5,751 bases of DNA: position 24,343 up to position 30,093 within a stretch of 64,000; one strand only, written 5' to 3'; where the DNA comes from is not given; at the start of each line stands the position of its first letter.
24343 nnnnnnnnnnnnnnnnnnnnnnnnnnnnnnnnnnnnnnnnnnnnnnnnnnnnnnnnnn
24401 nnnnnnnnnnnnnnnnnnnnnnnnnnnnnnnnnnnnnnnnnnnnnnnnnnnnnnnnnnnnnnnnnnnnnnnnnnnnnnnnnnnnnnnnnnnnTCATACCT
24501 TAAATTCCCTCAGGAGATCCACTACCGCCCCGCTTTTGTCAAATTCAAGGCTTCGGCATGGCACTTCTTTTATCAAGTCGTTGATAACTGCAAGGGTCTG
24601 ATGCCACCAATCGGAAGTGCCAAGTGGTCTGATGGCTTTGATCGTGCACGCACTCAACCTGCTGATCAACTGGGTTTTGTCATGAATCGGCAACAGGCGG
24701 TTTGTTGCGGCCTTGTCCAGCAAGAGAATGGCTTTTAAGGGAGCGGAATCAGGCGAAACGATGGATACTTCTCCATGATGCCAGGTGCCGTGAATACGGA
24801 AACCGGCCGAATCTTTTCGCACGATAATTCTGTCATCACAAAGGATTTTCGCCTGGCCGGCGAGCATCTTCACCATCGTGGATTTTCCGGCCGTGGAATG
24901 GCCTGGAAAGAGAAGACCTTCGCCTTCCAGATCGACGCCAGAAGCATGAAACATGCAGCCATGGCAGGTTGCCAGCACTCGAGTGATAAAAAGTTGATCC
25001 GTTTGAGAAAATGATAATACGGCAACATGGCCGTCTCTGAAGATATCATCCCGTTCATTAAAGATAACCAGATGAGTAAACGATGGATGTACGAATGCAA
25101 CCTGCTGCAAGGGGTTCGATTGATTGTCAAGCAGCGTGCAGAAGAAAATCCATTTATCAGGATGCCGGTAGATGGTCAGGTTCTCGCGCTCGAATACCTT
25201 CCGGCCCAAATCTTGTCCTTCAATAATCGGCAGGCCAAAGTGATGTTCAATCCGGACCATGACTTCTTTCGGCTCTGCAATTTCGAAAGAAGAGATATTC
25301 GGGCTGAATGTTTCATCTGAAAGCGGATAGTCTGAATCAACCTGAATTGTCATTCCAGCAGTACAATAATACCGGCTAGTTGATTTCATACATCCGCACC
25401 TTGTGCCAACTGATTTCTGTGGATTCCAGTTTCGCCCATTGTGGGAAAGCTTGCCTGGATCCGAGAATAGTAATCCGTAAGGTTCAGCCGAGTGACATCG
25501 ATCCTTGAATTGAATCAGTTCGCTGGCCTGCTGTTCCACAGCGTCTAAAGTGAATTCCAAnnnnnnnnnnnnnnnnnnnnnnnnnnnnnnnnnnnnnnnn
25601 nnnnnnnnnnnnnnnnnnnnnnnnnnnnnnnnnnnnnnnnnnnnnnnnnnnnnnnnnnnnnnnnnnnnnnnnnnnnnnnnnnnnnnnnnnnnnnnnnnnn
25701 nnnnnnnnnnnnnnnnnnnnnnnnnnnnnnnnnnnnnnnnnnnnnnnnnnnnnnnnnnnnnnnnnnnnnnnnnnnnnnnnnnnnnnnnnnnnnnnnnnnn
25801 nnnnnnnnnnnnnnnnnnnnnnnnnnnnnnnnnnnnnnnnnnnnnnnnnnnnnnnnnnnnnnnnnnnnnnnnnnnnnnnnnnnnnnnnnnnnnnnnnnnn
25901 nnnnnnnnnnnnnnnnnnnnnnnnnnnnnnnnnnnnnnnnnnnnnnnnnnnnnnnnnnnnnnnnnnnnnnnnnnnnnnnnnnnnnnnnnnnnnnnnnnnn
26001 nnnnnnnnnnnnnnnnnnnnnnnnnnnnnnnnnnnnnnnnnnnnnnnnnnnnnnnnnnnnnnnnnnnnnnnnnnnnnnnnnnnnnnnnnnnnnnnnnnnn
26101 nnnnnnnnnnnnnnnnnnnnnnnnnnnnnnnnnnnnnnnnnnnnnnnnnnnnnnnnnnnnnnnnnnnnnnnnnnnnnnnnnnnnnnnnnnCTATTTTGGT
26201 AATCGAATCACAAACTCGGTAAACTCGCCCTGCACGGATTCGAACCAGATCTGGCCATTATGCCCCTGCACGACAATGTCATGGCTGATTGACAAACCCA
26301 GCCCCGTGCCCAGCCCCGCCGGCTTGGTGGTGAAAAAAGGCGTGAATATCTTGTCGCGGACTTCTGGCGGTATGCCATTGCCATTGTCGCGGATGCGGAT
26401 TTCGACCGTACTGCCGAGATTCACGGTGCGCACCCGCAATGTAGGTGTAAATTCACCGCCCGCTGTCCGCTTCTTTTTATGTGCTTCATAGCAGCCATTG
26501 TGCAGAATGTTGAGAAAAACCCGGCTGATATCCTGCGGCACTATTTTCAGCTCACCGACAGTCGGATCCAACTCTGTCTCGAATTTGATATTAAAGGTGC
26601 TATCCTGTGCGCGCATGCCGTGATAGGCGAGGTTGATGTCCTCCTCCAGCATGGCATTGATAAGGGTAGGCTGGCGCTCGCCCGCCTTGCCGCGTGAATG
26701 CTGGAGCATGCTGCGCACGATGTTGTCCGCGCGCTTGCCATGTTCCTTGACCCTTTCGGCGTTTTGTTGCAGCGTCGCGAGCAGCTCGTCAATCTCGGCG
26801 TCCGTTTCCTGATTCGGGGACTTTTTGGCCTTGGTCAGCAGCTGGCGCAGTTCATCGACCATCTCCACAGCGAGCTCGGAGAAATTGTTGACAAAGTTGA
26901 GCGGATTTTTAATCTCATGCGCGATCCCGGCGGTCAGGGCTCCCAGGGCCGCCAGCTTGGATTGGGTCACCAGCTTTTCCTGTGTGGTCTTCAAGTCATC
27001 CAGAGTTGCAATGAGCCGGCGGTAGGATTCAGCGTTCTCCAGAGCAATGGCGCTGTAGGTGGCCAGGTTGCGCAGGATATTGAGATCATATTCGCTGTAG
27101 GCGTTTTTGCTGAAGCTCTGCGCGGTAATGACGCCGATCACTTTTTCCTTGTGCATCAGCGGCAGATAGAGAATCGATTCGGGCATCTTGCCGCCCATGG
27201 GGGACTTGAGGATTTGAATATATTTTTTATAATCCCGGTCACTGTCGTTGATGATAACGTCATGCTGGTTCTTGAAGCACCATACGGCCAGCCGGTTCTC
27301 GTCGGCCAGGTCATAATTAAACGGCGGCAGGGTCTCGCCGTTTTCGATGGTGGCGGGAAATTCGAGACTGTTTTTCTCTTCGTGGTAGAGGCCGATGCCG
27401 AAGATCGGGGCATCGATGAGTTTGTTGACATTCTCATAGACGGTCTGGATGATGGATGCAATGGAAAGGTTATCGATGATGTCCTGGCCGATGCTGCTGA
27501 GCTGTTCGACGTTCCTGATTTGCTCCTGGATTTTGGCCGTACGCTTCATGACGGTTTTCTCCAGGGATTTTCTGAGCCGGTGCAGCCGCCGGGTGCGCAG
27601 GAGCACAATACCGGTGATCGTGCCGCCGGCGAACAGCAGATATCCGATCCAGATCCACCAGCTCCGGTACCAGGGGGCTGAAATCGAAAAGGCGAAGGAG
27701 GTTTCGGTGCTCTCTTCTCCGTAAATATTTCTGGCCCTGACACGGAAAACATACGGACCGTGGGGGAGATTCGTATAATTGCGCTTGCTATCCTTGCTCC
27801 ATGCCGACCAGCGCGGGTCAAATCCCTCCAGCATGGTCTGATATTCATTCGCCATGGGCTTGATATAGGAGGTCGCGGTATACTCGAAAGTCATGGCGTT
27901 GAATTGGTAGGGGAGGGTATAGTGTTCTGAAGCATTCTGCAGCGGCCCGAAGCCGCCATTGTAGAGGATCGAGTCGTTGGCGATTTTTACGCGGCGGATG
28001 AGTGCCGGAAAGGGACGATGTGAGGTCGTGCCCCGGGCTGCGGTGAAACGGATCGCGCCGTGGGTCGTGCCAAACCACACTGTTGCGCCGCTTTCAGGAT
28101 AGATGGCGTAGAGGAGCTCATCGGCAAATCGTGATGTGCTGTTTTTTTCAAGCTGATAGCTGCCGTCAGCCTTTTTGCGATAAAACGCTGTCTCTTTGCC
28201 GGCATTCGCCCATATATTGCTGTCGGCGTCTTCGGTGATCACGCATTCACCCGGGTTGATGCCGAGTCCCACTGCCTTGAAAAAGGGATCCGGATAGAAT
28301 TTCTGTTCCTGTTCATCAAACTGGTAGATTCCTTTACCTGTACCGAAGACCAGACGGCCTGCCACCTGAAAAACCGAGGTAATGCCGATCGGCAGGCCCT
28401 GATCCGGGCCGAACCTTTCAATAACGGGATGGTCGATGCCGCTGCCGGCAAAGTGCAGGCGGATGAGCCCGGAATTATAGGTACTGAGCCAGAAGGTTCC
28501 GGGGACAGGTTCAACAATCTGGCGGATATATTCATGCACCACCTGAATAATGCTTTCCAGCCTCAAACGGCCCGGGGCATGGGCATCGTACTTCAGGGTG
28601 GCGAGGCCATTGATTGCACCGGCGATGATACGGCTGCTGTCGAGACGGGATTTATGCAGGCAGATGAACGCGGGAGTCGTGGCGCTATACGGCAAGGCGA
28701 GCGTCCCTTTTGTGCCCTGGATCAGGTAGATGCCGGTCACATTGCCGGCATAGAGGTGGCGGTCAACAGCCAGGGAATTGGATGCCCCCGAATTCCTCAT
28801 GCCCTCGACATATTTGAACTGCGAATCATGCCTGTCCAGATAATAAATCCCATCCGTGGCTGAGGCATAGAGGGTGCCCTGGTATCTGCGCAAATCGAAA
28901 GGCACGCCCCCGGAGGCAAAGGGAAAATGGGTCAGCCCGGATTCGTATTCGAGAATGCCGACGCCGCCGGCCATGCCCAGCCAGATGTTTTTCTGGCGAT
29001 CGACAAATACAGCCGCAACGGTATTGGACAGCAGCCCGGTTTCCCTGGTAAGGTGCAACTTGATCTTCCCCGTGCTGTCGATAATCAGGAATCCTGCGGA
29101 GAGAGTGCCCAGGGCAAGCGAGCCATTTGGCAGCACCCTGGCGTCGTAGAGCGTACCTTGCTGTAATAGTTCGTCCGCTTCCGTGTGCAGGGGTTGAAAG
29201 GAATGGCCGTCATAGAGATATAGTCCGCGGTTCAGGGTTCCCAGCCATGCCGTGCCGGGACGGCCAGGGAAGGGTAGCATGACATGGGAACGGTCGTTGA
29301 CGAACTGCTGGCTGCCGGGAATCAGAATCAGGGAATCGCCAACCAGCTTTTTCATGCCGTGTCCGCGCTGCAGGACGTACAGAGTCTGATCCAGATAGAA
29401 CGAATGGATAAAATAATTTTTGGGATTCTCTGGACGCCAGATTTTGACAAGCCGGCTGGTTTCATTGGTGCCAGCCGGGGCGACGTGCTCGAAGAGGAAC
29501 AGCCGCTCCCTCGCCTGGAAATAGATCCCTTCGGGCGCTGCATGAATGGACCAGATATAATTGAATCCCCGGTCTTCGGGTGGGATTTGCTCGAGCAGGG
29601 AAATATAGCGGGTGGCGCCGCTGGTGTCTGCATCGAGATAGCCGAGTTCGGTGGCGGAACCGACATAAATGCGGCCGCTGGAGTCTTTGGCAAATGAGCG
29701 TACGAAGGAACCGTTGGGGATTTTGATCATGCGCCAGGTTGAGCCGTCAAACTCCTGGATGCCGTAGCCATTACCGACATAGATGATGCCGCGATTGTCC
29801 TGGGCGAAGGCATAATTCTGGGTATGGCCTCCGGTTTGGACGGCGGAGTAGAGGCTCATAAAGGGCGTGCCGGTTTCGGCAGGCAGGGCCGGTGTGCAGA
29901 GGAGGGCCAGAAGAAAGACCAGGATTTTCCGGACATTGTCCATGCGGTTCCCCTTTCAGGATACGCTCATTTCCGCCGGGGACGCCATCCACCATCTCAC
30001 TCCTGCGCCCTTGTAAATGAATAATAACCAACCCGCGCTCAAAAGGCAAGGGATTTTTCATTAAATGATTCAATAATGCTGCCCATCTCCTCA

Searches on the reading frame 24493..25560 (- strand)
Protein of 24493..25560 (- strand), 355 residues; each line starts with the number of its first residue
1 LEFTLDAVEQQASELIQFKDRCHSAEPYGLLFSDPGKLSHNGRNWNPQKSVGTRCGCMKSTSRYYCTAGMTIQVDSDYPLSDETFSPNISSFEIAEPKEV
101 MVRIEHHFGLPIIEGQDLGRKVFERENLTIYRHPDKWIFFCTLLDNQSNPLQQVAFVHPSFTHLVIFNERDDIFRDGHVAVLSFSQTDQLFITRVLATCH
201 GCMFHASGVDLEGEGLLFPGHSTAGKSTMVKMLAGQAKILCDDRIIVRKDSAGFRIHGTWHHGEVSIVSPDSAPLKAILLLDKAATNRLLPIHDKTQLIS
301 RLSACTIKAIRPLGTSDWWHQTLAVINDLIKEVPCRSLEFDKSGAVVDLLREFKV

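Call 46: search_protein_families(library=ncbifam, proteins=[window:24493-25560:-], max_evalue=0.001)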
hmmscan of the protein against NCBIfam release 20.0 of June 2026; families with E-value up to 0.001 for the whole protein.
window:24493-25560:- (355 aa): 3 families
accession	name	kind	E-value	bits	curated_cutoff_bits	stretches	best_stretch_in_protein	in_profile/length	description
TIGR04249.1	SCM_chp_ScmC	equivalog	1.6e-09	37.6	125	1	197-297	121-229/292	SynChlorMet cassette protein ScmC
TIGR04355.1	HprK_rel_B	hypoth_equivalog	2.6e-07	30.1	200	1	199-261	141-205/351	HprK-related kinase B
TIGR00679.1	hpr-ser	equivalog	0.00076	18.8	240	0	191-250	123-181/300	HPr(Ser) kinase/phosphatase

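Call 54: search_protein_families(library=pfam, proteins=[window:24493-25560:-], max_evalue=0.001)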
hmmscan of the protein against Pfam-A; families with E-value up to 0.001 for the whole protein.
window:24493-25560:- (355 aa): 0 families

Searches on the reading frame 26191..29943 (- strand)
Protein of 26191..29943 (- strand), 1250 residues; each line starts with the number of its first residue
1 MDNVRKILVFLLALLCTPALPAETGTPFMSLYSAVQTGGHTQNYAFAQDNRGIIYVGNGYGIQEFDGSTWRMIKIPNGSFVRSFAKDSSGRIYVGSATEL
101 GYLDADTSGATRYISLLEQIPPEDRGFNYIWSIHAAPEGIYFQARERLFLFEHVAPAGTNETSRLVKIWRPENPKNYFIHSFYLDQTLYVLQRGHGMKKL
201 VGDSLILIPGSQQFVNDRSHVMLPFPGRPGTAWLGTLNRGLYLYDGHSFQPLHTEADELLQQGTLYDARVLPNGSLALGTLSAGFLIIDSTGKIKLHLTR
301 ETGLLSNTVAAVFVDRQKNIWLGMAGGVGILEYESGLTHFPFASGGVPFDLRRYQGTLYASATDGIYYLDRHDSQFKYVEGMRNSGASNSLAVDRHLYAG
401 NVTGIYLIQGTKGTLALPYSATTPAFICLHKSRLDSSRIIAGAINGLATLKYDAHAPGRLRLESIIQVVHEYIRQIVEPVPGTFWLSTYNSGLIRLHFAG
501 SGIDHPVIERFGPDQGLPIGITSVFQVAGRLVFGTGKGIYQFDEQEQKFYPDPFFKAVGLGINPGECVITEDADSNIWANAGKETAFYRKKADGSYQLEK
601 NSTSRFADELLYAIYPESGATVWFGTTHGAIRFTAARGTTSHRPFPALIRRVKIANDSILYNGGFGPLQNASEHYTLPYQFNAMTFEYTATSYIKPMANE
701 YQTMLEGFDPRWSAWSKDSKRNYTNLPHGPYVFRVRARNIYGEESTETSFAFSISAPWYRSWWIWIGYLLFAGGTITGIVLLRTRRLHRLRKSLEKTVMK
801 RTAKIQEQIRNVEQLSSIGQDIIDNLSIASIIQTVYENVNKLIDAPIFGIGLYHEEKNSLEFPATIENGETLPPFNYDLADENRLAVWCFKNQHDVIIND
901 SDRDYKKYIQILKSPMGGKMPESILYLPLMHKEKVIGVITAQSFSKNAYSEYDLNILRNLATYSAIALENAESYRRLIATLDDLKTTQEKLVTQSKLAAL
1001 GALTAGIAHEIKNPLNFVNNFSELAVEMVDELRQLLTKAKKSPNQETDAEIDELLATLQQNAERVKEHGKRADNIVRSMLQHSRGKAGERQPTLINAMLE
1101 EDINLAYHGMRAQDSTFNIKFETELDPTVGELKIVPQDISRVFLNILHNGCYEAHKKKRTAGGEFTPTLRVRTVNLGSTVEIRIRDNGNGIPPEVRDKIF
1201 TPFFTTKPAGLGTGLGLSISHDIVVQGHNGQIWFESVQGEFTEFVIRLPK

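Call 54: search_protein_families(library=pfam, proteins=[window:26191-29943:-], max_evalue=0.001)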
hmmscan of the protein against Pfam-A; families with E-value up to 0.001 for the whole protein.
window:26191-29943:- (1250 aa): 8 families
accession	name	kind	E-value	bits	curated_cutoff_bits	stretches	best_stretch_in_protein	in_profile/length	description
PF02518.31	HATPase_c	-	4.8e-21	75.7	26.4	1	1136-1249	3-108/111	Histidine kinase-, DNA gyrase B-, and HSP90-like ATPase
PF13185.12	GAF_2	-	8.5e-15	55.6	28.6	1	826-969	2-136/136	GAF domain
PF07495.19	Y_Y_Y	-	6.8e-13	48.8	26.6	1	693-754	2-64/65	Y_Y_Y domain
PF07494.17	Reg_prop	-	3.3e-09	36.3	20.4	0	303-324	1-22/24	Two component regulator propeller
PF13492.12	GAF_3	-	3.4e-09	37.6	27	1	828-970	2-129/129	GAF domain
PF01590.32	GAF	-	5.9e-07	30.5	22.4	1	830-968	4-133/133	GAF domain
PF00512.31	HisKA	-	1.2e-06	28.9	26.9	1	1000-1087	2-65/66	His Kinase A (phospho-acceptor) domain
PF24421.1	Ig_J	-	0.00037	21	29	1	717-757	64-104/104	Tip attachment protein J, Ig-like domain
